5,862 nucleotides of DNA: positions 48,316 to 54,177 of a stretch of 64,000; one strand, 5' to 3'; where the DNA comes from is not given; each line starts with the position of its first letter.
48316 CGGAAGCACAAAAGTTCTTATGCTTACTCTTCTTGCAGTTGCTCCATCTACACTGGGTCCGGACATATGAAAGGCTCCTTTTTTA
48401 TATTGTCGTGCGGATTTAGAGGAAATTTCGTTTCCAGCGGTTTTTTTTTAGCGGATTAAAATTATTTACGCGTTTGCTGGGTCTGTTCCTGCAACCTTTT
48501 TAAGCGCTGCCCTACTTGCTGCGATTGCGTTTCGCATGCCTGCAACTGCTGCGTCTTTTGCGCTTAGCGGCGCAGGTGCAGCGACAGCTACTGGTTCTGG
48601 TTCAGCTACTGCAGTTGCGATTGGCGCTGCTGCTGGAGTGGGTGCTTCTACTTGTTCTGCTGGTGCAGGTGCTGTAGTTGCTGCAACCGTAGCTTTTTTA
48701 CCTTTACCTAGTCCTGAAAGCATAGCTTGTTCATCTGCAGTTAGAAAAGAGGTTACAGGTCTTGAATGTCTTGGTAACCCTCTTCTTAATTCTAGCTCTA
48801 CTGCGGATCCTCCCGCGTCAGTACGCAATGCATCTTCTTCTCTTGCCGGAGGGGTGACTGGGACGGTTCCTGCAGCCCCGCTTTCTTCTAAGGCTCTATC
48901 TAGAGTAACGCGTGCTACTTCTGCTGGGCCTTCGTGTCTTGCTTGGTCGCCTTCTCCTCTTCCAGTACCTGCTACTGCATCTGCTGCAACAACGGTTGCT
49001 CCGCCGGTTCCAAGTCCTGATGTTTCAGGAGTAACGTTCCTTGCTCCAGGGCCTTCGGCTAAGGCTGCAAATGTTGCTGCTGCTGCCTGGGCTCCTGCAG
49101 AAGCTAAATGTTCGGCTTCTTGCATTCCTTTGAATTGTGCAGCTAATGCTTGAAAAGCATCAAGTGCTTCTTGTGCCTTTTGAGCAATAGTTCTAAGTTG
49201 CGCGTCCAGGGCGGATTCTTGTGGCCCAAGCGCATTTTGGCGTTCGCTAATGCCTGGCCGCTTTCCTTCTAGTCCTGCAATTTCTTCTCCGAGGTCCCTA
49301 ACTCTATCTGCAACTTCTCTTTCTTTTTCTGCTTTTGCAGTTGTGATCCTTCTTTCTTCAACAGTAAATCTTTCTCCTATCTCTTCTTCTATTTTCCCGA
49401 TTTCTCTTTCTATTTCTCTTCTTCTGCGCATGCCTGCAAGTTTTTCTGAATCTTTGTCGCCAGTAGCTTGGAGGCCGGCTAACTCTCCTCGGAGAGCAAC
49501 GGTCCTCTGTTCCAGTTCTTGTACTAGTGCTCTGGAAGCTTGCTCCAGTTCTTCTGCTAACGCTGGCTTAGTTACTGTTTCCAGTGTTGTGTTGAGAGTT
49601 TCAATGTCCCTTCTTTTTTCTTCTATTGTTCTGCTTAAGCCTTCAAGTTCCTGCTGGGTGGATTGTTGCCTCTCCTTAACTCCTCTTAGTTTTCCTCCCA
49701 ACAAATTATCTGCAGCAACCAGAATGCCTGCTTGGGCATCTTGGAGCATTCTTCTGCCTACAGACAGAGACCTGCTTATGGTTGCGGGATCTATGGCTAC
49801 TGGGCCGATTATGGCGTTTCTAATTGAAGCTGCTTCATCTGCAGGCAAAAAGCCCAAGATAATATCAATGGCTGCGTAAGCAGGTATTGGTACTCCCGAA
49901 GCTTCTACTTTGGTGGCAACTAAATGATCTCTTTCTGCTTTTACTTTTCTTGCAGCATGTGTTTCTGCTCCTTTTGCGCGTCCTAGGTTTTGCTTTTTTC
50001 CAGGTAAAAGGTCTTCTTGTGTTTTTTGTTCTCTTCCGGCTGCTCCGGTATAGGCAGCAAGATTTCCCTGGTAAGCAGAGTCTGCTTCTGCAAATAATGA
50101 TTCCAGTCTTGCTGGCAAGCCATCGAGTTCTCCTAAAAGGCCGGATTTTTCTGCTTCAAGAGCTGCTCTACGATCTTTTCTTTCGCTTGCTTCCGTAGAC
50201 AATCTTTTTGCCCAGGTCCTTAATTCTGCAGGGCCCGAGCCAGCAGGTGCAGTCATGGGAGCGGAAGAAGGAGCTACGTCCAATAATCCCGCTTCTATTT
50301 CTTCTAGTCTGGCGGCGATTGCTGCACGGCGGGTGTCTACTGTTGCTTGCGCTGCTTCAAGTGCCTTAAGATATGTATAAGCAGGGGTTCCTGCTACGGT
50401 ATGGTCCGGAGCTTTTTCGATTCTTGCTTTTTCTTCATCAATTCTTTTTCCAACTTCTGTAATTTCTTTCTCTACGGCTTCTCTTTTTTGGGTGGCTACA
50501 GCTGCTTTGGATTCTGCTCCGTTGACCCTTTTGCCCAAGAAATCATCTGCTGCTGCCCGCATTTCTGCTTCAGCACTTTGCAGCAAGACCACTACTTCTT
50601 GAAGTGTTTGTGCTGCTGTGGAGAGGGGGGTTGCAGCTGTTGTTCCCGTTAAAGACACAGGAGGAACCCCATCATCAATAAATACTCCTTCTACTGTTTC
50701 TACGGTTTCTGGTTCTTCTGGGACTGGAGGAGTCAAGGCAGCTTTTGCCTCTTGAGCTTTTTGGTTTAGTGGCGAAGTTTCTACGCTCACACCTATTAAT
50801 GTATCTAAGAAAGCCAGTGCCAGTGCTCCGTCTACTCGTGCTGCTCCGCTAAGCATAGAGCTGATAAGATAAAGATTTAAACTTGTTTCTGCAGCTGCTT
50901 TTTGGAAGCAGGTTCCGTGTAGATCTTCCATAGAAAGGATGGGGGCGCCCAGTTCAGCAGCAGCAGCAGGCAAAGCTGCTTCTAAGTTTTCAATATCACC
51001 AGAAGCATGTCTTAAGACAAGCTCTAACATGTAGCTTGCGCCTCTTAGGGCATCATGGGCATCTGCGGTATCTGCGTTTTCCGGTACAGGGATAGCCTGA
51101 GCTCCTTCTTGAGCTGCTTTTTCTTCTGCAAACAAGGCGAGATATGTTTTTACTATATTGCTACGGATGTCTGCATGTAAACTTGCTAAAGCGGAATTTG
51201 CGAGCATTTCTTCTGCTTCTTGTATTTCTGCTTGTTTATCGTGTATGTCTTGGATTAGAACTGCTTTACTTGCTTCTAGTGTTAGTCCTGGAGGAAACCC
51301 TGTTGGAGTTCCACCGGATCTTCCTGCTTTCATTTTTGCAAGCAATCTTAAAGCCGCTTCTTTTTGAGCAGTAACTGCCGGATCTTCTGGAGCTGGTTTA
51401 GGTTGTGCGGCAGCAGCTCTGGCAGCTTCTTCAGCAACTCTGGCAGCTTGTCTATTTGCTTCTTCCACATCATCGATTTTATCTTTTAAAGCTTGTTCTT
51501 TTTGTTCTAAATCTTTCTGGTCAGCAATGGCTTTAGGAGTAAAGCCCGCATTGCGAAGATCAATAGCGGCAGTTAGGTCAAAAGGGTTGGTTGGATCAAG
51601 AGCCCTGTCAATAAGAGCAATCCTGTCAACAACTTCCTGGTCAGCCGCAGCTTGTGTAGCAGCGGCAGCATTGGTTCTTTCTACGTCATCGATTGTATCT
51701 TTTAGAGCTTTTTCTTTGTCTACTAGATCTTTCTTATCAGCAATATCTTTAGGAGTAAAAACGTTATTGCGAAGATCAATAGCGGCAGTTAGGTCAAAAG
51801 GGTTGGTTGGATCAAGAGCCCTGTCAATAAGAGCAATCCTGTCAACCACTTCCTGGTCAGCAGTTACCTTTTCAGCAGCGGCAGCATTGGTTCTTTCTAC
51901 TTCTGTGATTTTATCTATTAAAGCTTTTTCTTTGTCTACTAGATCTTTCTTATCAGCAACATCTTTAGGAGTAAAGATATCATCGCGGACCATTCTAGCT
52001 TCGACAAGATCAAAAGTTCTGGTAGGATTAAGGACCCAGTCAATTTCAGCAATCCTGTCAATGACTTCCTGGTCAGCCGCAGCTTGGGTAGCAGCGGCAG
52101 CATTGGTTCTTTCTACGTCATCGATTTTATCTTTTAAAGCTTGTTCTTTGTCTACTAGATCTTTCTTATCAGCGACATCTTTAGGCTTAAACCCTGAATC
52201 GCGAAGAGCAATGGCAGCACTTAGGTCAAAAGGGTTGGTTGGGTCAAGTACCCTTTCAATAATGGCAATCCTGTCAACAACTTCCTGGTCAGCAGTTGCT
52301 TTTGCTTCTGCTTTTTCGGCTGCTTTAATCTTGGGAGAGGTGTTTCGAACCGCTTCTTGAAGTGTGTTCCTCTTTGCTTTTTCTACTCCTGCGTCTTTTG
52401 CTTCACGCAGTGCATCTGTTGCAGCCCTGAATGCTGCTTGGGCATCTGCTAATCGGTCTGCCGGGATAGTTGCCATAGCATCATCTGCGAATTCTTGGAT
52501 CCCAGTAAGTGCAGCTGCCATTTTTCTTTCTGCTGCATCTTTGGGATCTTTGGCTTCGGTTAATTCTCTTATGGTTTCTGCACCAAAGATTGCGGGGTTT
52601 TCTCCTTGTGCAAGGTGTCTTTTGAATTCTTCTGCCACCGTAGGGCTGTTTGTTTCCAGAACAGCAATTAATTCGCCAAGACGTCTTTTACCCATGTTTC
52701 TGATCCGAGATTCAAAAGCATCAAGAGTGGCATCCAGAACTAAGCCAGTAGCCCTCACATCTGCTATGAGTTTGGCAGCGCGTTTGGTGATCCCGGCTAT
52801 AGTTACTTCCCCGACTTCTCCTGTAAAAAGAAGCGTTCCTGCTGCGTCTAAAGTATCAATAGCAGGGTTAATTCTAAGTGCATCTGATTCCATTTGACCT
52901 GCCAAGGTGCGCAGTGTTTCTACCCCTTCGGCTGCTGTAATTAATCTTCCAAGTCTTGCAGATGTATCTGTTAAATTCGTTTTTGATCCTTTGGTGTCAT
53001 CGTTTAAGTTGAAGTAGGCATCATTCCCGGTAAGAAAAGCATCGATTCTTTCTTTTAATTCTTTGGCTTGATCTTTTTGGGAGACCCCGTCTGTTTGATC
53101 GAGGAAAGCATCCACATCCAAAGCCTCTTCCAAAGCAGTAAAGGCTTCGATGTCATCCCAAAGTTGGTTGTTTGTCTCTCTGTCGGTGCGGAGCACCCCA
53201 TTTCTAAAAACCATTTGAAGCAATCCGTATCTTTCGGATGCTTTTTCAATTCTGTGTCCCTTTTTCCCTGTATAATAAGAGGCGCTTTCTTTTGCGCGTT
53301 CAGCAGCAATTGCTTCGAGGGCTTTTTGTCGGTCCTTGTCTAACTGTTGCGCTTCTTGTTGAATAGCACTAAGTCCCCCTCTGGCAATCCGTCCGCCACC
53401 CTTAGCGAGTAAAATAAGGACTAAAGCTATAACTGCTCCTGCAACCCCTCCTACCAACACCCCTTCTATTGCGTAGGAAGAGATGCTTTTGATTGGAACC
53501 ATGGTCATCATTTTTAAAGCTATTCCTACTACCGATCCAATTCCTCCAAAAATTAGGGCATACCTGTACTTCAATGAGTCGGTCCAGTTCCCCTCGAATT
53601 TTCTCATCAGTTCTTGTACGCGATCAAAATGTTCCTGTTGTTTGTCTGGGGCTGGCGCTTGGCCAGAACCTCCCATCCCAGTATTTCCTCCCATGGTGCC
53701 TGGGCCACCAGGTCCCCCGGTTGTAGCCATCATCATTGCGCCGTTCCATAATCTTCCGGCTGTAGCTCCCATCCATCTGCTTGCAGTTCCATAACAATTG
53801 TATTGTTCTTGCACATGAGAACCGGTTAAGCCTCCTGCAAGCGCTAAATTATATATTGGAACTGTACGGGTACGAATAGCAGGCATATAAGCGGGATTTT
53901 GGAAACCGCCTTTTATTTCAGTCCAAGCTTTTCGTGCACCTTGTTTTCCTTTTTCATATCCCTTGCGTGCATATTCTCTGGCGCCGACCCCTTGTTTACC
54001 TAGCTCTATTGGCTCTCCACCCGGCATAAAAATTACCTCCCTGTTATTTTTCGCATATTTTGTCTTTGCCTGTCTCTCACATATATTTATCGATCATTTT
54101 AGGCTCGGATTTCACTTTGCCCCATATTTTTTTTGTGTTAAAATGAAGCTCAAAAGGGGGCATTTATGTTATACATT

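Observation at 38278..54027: ~16-kb island of four co-oriented giant genes forming a paralogous family with a modular architecture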

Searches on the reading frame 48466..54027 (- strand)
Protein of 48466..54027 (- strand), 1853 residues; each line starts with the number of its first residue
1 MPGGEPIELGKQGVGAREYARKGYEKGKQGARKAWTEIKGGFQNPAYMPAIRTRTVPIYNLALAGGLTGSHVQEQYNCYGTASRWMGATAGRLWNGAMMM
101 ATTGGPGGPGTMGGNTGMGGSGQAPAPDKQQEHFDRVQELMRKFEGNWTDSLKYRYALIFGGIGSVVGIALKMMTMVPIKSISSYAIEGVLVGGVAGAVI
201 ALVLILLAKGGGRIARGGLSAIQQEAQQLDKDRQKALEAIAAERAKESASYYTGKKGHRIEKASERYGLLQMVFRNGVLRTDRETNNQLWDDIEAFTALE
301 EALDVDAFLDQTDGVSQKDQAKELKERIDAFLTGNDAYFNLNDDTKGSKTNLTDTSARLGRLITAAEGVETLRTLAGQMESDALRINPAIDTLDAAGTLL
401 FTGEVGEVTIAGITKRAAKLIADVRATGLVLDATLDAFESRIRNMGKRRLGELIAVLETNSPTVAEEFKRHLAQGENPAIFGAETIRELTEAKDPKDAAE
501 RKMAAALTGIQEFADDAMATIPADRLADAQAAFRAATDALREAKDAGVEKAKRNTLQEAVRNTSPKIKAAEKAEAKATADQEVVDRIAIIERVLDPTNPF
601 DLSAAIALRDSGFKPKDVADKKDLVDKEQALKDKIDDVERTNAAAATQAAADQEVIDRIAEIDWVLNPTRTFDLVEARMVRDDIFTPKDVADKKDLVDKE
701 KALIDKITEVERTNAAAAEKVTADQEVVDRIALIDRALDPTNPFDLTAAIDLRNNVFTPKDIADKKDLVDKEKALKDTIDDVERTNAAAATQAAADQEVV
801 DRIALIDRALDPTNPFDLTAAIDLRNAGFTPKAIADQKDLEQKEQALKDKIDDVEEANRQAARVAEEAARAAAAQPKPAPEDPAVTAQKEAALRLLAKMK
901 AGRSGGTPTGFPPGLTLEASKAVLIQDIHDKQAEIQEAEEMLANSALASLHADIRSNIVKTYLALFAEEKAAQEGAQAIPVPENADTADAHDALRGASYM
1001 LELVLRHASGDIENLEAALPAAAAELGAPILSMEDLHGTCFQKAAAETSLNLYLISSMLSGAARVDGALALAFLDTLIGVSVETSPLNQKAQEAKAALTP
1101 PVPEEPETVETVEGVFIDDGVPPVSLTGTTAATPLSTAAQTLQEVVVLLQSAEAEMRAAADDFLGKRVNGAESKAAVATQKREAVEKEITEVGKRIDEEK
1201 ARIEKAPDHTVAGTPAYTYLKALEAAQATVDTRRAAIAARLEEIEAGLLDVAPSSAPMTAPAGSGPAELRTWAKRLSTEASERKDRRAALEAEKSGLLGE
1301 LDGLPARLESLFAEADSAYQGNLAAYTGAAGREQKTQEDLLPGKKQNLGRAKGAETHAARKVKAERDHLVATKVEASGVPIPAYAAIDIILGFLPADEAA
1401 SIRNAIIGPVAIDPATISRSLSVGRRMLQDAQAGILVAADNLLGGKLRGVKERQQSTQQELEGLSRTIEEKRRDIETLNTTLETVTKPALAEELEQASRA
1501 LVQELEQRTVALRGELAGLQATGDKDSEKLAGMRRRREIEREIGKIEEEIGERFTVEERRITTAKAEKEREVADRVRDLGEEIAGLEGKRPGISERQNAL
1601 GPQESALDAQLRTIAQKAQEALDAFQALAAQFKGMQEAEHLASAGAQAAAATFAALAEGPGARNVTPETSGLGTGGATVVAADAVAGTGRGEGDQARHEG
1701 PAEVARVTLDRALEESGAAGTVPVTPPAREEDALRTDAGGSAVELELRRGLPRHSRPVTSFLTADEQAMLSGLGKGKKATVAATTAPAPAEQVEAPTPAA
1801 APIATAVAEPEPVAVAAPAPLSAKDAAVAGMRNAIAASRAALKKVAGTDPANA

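Call 7: search_protein_families(library=pfam, proteins=[window:48466-54027:-], max_evalue=0.1)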
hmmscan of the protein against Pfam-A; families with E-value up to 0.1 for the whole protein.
window:48466-54027:- (1853 aa): 2 families
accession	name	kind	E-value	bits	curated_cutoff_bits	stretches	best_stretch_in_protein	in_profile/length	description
PF17628.7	IncD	-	3.1e-08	33.9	27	0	574-600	5-31/141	Inclusion membrane protein D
PF09350.15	DJC28_CD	-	0.012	16.2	27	0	823-847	45-69/70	DnaJ homologue, subfamily C, member 28, conserved domain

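Call 32: search_protein_families(library=padloc, proteins=[window:48466-54027:-], max_evalue=0.01)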
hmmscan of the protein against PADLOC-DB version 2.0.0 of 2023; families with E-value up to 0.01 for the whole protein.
window:48466-54027:- (1853 aa): 1 family
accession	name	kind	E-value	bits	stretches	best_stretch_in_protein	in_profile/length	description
PDLC03859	LmuB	-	1.7e-05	22.3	1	1154-1589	170-487/611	-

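Call 33: search_protein_families(library=phrogs, proteins=[window:48466-54027:-], max_evalue=0.01)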
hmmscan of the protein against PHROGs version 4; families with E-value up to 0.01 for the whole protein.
window:48466-54027:- (1853 aa): 1 family
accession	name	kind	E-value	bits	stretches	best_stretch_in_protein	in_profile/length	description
phrog_24384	-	unknown function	0.0092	17.1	0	728-792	9-74/89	-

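Call 65: list_cluster_members(proteins=[window:48466-54027:-, window:46210-48381:-, window:44279-46036:-, window:38278-44184:-, P0006])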
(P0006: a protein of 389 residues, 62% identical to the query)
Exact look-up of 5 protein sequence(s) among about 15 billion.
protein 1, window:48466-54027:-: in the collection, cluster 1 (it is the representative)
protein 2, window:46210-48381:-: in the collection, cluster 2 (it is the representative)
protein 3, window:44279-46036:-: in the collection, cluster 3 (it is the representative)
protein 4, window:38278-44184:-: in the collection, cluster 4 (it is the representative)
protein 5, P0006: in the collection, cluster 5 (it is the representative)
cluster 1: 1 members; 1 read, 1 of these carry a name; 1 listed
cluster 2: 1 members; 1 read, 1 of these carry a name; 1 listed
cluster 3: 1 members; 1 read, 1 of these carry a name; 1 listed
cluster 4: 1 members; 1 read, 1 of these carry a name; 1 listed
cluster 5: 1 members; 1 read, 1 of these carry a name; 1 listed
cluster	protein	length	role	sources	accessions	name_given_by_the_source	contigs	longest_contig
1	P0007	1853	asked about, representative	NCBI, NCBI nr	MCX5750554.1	MAG: hypothetical protein NT099_02600 [Candidatus Saganbacteria bacterium] | hypothetical protein [Candidatus Saganbacteria bacterium]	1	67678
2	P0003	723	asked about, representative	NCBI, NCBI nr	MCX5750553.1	MAG: hypothetical protein NT099_02595 [Candidatus Saganbacteria bacterium] | hypothetical protein [Candidatus Saganbacteria bacterium]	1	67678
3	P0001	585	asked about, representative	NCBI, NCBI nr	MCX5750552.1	MAG: hypothetical protein NT099_02590 [Candidatus Saganbacteria bacterium] | hypothetical protein [Candidatus Saganbacteria bacterium]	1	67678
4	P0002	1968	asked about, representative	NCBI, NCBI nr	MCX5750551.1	MAG: protein phosphatase 2C domain-containing protein [Candidatus Saganbacteria bacterium] | protein phosphatase 2C domain-containing protein [Candidatus Saganbacteria bacterium]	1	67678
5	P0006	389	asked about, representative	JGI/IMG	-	hypothetical protein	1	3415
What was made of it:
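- Checked: They have short intergenic gaps and the same lengths as the GenBank proteins MCX5750551-54 (call 65).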

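Call 85: search_protein_families(library=ncbifam, proteins=[window:48466-54027:-], max_evalue=0.01)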
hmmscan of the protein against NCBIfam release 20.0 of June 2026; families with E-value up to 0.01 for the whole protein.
window:48466-54027:- (1853 aa): 0 families

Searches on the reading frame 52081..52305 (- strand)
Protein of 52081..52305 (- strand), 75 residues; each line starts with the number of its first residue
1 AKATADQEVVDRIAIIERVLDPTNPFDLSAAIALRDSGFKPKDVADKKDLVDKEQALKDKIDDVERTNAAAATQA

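Call 73: search_protein_families(library=pfam, proteins=[window:52081-52305:-], max_evalue=1)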
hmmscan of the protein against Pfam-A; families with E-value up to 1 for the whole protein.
seq(75 aa): 2 families
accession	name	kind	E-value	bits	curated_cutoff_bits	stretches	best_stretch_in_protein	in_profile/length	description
PF17628.7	IncD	-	0.002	18.4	27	1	5-26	10-31/141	Inclusion membrane protein D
PF06667.17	PspB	-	0.073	13.6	25.6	0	8-25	52-69/73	Phage shock protein B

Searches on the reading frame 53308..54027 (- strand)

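Call 73: search_protein_families(library=pfam, proteins=[window:53308-54027:-], max_evalue=1)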
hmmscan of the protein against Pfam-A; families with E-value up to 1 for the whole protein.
window:53308-54027:- (240 aa): 2 families
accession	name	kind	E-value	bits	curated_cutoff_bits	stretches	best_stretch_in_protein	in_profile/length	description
PF13801.11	Metal_resist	-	0.018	15.7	29.2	0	96-136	11-52/125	Heavy-metal resistance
PF20990.2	DUF2207_C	-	0.15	12.1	33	1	127-219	104-197/247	Predicted membrane protein (DUF2207) C-terminal domain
